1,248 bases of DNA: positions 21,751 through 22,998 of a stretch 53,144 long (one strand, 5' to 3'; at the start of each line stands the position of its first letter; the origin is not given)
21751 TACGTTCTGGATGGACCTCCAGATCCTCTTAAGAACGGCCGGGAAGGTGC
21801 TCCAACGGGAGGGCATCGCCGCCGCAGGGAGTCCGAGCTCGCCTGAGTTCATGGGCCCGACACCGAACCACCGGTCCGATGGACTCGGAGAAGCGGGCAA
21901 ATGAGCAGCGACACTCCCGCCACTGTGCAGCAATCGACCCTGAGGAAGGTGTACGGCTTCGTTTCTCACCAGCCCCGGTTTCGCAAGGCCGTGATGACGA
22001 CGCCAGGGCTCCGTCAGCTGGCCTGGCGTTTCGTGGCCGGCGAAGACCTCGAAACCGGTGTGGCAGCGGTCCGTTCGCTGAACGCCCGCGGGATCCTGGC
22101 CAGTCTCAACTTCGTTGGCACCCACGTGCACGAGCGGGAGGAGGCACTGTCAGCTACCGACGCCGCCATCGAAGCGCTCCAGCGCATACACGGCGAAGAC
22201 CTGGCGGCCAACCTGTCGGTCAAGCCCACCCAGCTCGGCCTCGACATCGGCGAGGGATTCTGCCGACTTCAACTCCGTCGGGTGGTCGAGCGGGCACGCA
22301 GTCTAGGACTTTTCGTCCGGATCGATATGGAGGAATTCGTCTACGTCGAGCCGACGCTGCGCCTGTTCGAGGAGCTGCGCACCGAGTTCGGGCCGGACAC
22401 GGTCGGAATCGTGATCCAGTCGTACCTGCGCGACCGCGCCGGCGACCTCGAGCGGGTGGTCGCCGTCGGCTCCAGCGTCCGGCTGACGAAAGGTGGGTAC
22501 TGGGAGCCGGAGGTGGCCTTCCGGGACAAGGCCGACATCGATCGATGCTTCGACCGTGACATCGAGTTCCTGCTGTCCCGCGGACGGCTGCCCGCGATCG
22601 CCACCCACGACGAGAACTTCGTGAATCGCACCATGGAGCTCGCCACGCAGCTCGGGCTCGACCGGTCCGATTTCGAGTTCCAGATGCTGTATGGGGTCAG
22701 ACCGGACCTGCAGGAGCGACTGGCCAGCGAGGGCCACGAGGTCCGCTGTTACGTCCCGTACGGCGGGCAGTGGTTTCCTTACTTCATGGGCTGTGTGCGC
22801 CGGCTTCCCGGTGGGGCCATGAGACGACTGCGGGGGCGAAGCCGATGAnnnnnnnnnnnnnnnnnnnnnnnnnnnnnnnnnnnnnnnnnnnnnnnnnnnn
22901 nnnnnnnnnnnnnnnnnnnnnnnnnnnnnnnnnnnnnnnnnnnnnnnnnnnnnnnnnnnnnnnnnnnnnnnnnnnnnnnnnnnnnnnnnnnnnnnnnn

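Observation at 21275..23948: Initiating phosphoglycosyl transferase, proline dehydrogenase and FemAB-like transferase chained by ATGA overlaps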

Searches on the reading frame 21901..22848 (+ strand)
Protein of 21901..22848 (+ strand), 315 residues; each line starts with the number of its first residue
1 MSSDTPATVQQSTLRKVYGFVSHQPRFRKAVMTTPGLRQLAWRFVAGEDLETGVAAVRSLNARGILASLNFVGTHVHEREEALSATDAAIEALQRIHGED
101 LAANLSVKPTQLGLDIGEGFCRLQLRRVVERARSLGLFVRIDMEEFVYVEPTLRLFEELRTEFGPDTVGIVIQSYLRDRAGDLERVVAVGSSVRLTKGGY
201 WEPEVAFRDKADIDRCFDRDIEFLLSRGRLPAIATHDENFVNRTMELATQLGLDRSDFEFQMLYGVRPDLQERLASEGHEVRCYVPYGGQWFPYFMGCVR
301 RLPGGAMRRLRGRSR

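Call 3: search_protein_families(library=pfam, proteins=[window:21901-22845:+], max_evalue=0.01)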
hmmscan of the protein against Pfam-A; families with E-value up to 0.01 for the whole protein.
window:21901-22845:+ (315 aa): 1 family
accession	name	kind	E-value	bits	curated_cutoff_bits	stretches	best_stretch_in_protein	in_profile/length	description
PF01619.24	Pro_dh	-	7e-35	121.4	27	1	56-289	4-254/278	Proline dehydrogenase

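Call 4: search_protein_families(library=ncbifam, proteins=[window:21901-22845:+], max_evalue=0.01)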
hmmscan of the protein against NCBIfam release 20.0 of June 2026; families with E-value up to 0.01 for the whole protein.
window:21901-22845:+ (315 aa): 3 families
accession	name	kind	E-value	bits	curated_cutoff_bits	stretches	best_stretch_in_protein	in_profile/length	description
NF045947.1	ProDh_Thermus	equivalog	5.3e-67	226.2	500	1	15-297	8-288/307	proline dehydrogenase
NF008869.0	PRK11904.1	equivalog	8.3e-14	50.4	747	1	24-294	162-465/1042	bifunctional proline dehydrogenase/L-glutamate gamma-semialdehyde dehydrogenase PutA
NF008772.0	PRK11809.1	equivalog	1.7e-05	22.6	1750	1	22-208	239-445/1318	trifunctional transcriptional regulator/proline dehydrogenase/L-glutamate gamma-semialdehyde dehydrogenase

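Call 7: find_homologous_proteins(query=window:21901-22845:+, max_evalue=1e-10)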
Query window:21901-22845:+ (315 aa): 6954 proteins with E <= 1e-10 among 8000 candidates; the best 120 are listed.
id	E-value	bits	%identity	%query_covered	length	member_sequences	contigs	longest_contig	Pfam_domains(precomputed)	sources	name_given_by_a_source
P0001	5.7e-193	658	93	100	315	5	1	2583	PF01619.25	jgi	jgi:proline dehydrogenase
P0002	3.8e-180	616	87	100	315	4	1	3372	PF01619.25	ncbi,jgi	jgi:proline dehydrogenase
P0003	3.1e-178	609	86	100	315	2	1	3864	PF01619.25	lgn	-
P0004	5.9e-175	599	94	90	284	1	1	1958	PF01619.25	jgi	-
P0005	8.4e-169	578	82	100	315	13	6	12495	PF01619.25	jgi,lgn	jgi:proline dehydrogenase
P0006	1.8e-168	577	81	99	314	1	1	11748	PF01619.25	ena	-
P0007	3.2e-163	560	80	93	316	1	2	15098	PF01619.25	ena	-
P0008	4.0e-158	543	79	97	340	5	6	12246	PF01619.25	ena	-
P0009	1.0e-154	532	82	90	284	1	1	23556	PF01619.25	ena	-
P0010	2.1e-151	521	82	90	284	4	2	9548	PF01619.25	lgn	-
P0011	2.6e-142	491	72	97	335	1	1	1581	PF01619.25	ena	-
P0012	7.0e-125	434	66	93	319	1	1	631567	PF01619.25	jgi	jgi:proline dehydrogenase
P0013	6.6e-124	431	65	94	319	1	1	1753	PF01619.25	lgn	-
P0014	1.3e-123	430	65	95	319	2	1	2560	PF01619.25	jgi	jgi:proline dehydrogenase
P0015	2.1e-123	429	65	96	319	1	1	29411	PF01619.25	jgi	jgi:proline dehydrogenase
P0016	7.6e-123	428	64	95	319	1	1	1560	PF01619.25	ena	-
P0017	6.5e-122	424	62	96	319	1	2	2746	PF01619.25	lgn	-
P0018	3.0e-121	422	64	93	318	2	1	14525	PF01619.25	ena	-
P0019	4.2e-121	422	63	95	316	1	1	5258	PF01619.25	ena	-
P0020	1.3e-120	420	63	95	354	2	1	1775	PF01619.25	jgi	jgi:proline dehydrogenase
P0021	3.0e-118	412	65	96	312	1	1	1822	PF01619.25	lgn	-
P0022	6.6e-118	411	61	96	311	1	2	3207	PF01619.25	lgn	-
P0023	4.2e-116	405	63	95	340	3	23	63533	PF01619.25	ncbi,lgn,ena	-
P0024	4.4e-116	405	60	96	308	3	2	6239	PF01619.25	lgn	-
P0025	6.3e-116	405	59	97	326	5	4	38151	PF01619.25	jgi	jgi:proline dehydrogenase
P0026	7.8e-116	405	66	92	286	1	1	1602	PF01619.25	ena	-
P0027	1.2e-115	404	62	94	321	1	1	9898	PF01619.25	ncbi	-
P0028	1.4e-115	404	60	96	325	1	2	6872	PF01619.25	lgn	-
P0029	2.7e-115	403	61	95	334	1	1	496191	PF01619.25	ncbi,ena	-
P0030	1.0e-114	401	59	95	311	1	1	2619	PF01619.25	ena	-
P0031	1.5e-114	400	59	96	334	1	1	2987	PF01619.25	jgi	jgi:proline dehydrogenase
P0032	1.9e-114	400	62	96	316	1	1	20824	PF01619.25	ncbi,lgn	-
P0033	2.0e-114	400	61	96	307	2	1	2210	PF01619.25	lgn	-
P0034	3.7e-114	399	62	96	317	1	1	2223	PF01619.25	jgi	jgi:proline dehydrogenase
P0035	7.4e-114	398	59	95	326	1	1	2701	PF01619.25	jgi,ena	-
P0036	1.1e-113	397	60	96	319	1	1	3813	PF01619.25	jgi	jgi:proline dehydrogenase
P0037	1.5e-113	397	59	96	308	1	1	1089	PF01619.25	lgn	-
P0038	3.1e-113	396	62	95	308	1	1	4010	PF01619.25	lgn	-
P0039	1.6e-112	394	58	95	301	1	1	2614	PF01619.25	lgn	-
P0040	2.1e-112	393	63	91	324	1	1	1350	PF01619.25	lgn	-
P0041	2.4e-112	393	58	95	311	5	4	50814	PF01619.25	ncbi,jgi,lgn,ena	-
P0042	1.4e-111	391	61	94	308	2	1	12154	PF01619.25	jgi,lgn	jgi:proline dehydrogenase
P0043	1.6e-111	390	59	95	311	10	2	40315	PF01619.25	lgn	-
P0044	7.3e-111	388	57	95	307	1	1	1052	PF01619.25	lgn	-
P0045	8.2e-111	388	60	95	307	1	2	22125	PF01619.25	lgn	-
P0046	1.2e-110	387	61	91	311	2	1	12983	PF01619.25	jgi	-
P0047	1.3e-110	387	60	96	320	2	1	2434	PF01619.25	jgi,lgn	jgi:proline dehydrogenase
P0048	1.3e-110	387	59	96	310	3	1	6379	PF01619.25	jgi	-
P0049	1.3e-110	387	58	95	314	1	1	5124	PF01619.25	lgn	-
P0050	1.5e-110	387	59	96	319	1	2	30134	PF01619.25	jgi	-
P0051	5.9e-110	385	57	96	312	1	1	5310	PF01619.25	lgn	-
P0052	1.9e-109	384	58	95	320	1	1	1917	PF01619.25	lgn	-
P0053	2.1e-109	383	56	95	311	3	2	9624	PF01619.25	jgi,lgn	-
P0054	4.7e-109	382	60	94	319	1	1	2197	PF01619.25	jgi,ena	-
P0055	5.3e-109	382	58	94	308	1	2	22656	PF01619.25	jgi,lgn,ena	-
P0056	7.5e-109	382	57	95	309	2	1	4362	PF01619.25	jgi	jgi:proline dehydrogenase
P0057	2.2e-108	380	57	96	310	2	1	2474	PF01619.25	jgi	jgi:proline dehydrogenase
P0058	2.3e-108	380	56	94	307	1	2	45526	PF01619.25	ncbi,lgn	-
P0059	2.4e-108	380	57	96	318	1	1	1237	PF01619.25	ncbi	-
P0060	4.6e-108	379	59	96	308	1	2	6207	PF01619.25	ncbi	-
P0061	4.6e-108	379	59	97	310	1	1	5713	PF01619.25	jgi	jgi:proline dehydrogenase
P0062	4.6e-108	379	58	96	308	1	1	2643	PF01619.25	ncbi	-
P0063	5.0e-108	379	60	95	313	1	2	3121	PF01619.25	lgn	-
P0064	9.7e-108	378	60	93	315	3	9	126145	PF01619.25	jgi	jgi:proline dehydrogenase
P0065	1.0e-107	378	57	94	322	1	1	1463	PF01619.25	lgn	-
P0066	1.6e-107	377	59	96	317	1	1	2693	PF01619.25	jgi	jgi:proline dehydrogenase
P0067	1.6e-107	377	60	96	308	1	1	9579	PF01619.25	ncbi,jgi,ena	-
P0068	2.7e-107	376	57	94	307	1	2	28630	PF01619.25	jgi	jgi:proline dehydrogenase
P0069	3.0e-107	376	59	94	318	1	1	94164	PF01619.25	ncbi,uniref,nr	ncbi:proline dehydrogenase family protein [Anaeromyxobacter oryzisoli]|uniref:proline dehydrogenase 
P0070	3.3e-107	376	55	96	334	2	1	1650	PF01619.25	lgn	-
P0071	4.0e-107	376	59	94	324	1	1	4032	PF01619.25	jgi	jgi:proline dehydrogenase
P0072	4.2e-107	376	58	96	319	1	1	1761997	PF01619.25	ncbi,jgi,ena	jgi:proline dehydrogenase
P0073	5.2e-107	376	59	92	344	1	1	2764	PF01619.25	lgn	-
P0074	6.2e-107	375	60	92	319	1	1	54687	PF01619.25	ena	-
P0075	1.0e-106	375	58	96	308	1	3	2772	PF01619.25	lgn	-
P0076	1.2e-106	374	59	96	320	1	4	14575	PF01619.25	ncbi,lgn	-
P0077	1.8e-106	374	56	94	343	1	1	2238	PF01619.25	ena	-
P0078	2.8e-106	373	60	96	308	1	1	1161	PF01619.25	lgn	-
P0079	4.3e-106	373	59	90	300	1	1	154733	PF01619.25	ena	-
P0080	4.6e-106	372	58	96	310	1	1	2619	PF01619.25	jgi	jgi:proline dehydrogenase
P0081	5.1e-106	372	59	95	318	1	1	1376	PF01619.25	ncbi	-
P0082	8.8e-106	372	56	98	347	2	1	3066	PF01619.25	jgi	-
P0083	2.1e-105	370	59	88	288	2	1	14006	PF01619.25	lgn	-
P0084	2.2e-105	370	57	95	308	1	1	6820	PF01619.25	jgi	-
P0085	5.7e-105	369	55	93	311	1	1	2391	PF01619.25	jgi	jgi:proline dehydrogenase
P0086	6.9e-105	369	58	97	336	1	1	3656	PF01619.25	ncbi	-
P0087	1.1e-104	368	56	93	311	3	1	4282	PF01619.25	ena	-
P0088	2.1e-104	367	57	95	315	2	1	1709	PF01619.25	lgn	-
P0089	2.3e-104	367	58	94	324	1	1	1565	PF01619.25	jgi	jgi:proline dehydrogenase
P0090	2.7e-104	367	55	96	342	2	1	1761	PF01619.25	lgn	-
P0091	2.8e-104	367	55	93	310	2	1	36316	PF01619.25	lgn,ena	-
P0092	5.1e-104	366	58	95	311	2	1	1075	PF01619.25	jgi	jgi:proline dehydrogenase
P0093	5.4e-104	366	56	94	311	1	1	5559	PF01619.25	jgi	-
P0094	1.1e-103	365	55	96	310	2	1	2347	PF01619.25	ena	-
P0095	1.4e-103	364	57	93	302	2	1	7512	PF01619.25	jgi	jgi:proline dehydrogenase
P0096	1.5e-103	364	54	93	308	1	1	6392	PF01619.25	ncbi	ncbi:MAG: proline dehydrogenase family protein [Candidatus Limnocylindrales bacterium]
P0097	1.9e-103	364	59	96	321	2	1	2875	PF01619.25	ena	-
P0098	2.1e-103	364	57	97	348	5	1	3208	PF01619.25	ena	-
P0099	2.7e-103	363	57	97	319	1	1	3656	PF01619.25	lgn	-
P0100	3.4e-103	363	56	94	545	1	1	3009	PF01619.25,PF02397.23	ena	-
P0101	3.5e-103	363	53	96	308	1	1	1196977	PF01619.25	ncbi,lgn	ncbi:MAG: proline dehydrogenase family protein [Syntrophotaleaceae bacterium]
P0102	4.8e-103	363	53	99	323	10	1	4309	PF01619.25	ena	-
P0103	6.1e-103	362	54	96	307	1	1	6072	PF01619.25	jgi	jgi:proline dehydrogenase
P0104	6.6e-103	362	54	98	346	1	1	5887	PF01619.25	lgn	-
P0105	1.1e-102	361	56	96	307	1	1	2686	PF01619.25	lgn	-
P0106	1.1e-102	361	55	97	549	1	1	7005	PF01619.25,PF02397.23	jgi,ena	-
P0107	3.0e-102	360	54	94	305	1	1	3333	PF01619.25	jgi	jgi:proline dehydrogenase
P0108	5.6e-102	359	59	91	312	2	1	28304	PF01619.25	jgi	jgi:proline dehydrogenase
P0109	8.8e-102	358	54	95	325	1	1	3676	PF01619.25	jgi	jgi:proline dehydrogenase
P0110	1.5e-101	358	55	96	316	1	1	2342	PF01619.25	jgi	jgi:proline dehydrogenase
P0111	1.7e-101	357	55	94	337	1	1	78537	PF01619.25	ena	-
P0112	2.5e-101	357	55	96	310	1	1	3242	PF01619.25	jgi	jgi:proline dehydrogenase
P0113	2.8e-101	357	58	93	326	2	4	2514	PF01619.25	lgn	-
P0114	4.3e-101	356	57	94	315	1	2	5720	PF01619.25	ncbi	-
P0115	5.0e-101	356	54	94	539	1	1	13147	PF01619.25,PF02397.23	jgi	jgi:lipopolysaccharide/colanic/teichoic acid biosynthesis glycosyltransferase/proline dehydrogenase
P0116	5.1e-101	356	56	94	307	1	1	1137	PF01619.25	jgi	jgi:proline dehydrogenase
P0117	7.6e-101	355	58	93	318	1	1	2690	PF01619.25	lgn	-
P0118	8.0e-101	355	55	95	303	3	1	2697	PF01619.25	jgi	jgi:proline dehydrogenase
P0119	9.0e-101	355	56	90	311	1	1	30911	PF01619.25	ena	-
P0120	1.7e-100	354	59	94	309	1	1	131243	PF01619.25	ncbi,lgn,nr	ncbi:MAG: proline dehydrogenase family protein [Planctomycetes bacterium]|nr:proline dehydrogenase f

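Call 9: search_solved_structures(query=window:21901-22845:+, max_evalue=0.001, show_alignments=3)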
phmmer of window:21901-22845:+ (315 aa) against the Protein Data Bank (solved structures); distinct sequences matched with E-value up to 0.001: 18.
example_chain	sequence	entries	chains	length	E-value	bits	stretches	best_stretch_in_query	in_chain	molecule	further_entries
2ekg_A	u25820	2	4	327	1.3e-53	185.3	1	37-307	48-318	Proline dehydrogenase/delta-1-pyrroline-5-carboxylate dehydrogenase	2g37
4h6q_A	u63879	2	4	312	3e-52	180.8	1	21-308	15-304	Proline dehydrogenase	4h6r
5m42_A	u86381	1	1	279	1.7e-50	175.1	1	48-307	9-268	Proline dehydrogenase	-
4nm9_A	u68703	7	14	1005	1.2e-21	80.3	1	33-302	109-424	Proline dehydrogenase and Delta-1-pyrroline-5-carboxylate dehydrogenase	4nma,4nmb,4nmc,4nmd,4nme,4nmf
7na0_A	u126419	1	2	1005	1.4e-21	80.1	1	33-302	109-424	Bifunctional protein PutA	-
5ur2_A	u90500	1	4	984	7.1e-16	61.4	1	118-303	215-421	Bifunctional protein PutA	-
7mwt_A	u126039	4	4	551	2.8e-06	29.9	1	13-277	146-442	Bifunctional protein PutA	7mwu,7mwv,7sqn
1tj2_A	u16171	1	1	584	3.4e-06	29.6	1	13-277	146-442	Bifunctional putA protein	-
1tiw_A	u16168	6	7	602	3.8e-06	29.5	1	13-277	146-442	Bifunctional putA protein | Bifunctional protein putA, Proline dehydrogenase (EC 1.5.99.8) (Proline oxidase) | Bifunctional protein putA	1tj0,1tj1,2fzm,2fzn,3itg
5ux5_A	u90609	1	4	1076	5.5e-06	28.9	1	62-286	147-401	BIFUNCTIONAL PROTEIN Proline utilization A (PutA)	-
4o8a_A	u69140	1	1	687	5.7e-06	28.9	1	13-277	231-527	Bifunctional protein PutA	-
3e2q_A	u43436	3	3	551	5.7e-06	28.9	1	13-275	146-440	Proline dehydrogenase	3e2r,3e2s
6bsn_A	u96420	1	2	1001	1e-05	28.1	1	124-301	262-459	Bifunctional protein PutA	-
4q73_A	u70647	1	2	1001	1.1e-05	28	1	124-301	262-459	Proline dehydrogenase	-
3haz_A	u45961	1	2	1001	1.1e-05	27.9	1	124-301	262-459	Proline dehydrogenase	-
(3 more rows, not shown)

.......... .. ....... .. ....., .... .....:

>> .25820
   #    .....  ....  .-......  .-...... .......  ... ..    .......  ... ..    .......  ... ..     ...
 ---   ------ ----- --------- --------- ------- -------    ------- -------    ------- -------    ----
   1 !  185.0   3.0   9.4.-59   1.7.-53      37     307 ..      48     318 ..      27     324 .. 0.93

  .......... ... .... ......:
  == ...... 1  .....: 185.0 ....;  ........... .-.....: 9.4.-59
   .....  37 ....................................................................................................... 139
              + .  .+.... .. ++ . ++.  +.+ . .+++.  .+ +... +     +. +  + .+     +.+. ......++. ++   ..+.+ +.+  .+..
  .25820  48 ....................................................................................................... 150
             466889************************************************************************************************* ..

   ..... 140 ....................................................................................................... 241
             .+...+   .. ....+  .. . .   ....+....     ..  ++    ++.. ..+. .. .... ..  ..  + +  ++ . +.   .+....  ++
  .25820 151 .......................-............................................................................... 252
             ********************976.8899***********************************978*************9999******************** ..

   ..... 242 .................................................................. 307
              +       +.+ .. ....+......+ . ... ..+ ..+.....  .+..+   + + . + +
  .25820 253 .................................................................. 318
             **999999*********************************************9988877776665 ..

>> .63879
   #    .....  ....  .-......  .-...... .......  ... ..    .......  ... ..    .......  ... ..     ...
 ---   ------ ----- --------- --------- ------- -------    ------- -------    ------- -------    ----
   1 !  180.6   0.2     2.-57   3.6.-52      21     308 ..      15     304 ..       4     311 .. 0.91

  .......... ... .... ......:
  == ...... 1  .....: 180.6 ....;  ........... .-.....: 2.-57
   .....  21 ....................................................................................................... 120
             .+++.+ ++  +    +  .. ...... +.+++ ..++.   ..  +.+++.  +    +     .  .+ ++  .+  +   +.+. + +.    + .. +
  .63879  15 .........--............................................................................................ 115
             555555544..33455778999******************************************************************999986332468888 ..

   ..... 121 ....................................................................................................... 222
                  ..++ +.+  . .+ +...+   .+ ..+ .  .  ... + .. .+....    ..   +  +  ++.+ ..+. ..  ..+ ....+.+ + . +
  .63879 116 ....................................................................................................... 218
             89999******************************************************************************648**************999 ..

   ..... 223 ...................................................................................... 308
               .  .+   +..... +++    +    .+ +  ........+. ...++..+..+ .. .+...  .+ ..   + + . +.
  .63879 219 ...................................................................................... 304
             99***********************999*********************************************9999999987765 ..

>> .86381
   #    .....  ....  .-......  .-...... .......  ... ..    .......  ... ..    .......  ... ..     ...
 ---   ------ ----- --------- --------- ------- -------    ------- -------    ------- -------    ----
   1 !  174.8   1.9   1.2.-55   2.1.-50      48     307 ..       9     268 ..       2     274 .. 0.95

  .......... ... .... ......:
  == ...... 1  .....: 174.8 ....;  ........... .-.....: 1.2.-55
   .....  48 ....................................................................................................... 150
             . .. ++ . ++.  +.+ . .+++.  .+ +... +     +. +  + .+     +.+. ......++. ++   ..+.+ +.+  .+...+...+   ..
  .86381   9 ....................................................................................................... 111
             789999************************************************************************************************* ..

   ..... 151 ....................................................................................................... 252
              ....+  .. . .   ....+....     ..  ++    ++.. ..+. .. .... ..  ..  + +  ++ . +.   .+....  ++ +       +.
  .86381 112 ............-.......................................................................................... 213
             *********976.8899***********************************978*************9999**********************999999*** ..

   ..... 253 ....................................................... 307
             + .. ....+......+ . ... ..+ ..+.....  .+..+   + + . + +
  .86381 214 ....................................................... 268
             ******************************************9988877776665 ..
